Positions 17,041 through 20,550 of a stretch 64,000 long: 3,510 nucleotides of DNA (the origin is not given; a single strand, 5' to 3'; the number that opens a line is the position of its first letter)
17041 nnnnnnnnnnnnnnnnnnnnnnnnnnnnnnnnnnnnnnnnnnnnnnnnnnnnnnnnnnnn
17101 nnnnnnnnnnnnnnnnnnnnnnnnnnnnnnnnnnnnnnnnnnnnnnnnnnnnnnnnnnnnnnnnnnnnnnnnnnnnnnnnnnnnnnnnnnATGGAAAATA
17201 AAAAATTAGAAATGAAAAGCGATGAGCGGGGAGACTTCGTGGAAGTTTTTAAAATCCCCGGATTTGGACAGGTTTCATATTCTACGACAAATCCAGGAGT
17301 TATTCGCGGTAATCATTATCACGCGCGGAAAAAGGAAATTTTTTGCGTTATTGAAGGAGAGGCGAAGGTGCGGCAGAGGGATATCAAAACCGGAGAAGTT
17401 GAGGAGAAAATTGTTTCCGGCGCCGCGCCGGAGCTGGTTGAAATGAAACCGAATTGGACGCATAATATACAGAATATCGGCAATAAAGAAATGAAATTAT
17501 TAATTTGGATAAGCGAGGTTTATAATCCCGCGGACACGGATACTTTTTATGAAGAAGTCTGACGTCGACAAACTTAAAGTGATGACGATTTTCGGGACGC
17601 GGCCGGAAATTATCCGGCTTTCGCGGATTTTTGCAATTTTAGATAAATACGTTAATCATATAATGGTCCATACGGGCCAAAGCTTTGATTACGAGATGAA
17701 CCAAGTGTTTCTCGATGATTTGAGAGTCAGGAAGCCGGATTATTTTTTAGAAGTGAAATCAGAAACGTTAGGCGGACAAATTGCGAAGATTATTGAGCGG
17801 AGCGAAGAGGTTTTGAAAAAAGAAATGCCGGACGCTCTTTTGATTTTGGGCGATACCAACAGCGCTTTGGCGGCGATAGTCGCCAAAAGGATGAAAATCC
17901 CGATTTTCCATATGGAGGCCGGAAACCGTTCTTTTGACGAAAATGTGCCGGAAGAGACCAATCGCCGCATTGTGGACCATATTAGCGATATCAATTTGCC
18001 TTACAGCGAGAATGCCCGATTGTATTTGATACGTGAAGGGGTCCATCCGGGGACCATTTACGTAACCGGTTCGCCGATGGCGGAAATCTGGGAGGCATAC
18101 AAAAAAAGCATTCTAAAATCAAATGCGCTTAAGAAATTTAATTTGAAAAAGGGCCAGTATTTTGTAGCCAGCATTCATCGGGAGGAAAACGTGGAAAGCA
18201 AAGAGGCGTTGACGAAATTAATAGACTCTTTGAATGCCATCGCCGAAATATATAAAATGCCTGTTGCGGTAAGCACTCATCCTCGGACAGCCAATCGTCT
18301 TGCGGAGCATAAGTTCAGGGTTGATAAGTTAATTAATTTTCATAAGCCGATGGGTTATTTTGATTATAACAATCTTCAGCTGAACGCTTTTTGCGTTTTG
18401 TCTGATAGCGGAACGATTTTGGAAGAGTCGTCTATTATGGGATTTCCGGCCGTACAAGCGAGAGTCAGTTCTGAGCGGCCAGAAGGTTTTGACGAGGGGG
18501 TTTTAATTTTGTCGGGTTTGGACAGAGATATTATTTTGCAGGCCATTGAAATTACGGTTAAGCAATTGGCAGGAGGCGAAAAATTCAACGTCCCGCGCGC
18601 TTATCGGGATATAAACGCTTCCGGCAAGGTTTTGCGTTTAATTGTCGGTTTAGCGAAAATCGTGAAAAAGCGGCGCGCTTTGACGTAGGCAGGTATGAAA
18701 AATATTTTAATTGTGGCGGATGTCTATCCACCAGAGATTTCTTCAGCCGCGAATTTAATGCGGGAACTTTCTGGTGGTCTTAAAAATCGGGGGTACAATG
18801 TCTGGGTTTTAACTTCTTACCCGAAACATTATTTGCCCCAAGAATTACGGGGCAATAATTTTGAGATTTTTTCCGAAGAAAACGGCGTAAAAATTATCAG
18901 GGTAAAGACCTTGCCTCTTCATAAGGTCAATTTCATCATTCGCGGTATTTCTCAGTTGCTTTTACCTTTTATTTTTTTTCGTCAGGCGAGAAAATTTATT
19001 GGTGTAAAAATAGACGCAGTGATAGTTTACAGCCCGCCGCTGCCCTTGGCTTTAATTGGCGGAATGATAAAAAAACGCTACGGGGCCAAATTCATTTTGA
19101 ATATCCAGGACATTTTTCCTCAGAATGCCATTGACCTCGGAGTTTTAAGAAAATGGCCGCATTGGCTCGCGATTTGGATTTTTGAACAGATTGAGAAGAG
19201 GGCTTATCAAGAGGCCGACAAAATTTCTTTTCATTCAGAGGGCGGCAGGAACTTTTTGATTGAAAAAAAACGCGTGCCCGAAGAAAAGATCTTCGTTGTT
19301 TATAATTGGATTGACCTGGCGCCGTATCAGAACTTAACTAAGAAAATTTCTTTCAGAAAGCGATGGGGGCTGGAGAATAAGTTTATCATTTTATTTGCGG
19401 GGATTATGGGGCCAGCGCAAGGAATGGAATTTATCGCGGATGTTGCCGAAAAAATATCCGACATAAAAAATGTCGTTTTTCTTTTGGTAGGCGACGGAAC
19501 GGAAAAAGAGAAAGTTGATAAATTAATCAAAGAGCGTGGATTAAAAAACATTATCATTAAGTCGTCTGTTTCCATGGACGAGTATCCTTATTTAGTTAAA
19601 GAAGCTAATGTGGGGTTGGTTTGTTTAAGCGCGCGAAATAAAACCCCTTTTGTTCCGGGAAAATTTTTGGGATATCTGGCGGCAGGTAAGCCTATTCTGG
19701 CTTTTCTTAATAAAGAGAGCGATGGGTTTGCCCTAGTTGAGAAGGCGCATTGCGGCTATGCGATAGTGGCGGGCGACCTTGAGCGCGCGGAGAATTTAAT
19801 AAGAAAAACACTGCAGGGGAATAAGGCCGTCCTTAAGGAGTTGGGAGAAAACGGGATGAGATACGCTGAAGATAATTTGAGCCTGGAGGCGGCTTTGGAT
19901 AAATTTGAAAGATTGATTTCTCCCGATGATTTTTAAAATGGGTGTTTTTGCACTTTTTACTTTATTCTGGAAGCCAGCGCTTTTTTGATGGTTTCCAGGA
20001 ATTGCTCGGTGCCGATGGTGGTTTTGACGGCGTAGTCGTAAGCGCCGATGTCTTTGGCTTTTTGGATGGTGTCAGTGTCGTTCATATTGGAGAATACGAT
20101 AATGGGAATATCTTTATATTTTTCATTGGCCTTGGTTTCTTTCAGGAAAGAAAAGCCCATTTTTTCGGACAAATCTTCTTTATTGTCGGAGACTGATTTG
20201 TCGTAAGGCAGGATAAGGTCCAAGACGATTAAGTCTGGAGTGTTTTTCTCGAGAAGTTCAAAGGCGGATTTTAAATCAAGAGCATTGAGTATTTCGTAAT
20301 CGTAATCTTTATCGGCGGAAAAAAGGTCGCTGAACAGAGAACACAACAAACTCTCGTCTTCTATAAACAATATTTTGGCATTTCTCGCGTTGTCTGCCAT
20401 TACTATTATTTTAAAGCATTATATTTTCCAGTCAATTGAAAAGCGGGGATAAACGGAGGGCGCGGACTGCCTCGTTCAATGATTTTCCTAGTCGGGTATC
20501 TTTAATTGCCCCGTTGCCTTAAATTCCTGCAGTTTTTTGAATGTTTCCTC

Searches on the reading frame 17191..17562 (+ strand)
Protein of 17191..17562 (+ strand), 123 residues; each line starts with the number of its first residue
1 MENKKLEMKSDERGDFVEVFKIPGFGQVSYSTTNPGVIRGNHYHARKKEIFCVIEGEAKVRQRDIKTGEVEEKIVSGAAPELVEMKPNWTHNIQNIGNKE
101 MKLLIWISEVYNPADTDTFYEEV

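Call 23: search_protein_families(library=pfam, proteins=[window:17191-17562:+], max_evalue=0.00001)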
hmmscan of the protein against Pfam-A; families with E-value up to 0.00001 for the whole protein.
window:17191-17562:+ (123 aa): 2 families
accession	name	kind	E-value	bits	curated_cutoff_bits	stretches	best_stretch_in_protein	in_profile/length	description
PF14667.12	Polysacc_synt_C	-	1.4e-40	138.3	28.7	1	10-119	2-111/111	Polysaccharide biosynthesis C-terminal domain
PF07883.17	Cupin_2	-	1.6e-06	28.2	27.2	1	32-105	4-68/70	Cupin domain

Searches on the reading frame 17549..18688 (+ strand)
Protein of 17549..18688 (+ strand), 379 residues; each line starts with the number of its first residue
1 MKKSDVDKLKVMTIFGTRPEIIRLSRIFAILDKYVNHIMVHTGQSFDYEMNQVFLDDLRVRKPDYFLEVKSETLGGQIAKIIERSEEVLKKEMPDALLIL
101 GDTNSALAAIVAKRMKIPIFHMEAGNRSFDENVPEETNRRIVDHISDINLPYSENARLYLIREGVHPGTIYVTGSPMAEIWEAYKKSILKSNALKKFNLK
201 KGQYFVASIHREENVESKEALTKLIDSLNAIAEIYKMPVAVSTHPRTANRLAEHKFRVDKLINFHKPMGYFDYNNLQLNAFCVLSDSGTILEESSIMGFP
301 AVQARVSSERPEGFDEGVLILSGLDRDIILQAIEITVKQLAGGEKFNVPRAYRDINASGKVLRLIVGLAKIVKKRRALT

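Call 23: search_protein_families(library=pfam, proteins=[window:17549-18688:+], max_evalue=0.00001)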
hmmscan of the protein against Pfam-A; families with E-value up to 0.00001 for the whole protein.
window:17549-18688:+ (379 aa): 1 family
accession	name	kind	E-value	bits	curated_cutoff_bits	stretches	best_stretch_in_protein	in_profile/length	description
PF02350.25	Epimerase_2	-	2.6e-87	293.4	30.6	1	34-365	8-346/347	UDP-N-acetylglucosamine 2-epimerase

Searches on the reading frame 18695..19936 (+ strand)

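Call 23: search_protein_families(library=pfam, proteins=[window:18695-19936:+], max_evalue=0.00001)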
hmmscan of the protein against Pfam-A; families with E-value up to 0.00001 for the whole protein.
window:18695-19936:+ (413 aa): 4 families
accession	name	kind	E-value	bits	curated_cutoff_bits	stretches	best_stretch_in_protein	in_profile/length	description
PF13439.12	Glyco_transf_4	-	4.4e-13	50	28.5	1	19-209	5-169/170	Glycosyltransferase Family 4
PF13579.12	Glyco_trans_4_4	-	1.2e-11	45.7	29.7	1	22-205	7-158/158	Glycosyl transferase 4-like domain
PF00534.26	Glycos_transf_1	-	3.3e-11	43.4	26.4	1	220-387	5-169/172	Glycosyl transferases group 1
PF13692.12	Glyco_trans_1_4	-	7.3e-10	39.7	27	1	230-366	2-133/142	Glycosyl transferases group 1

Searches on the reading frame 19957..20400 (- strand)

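Call 46: search_protein_families(library=pfam, proteins=[window:19957-20400:-], max_evalue=1)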
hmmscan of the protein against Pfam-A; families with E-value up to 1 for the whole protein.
window:19957-20400:- (147 aa): 2 families
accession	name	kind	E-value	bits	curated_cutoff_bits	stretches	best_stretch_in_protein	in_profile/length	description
PF00072.30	Response_reg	-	3.4e-13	50.2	30.2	1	10-134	1-106/111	Response regulator receiver domain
PF14399.12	BtrH_N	-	0.06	14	29.7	1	77-143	26-87/134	Butirosin biosynthesis protein H, N-terminal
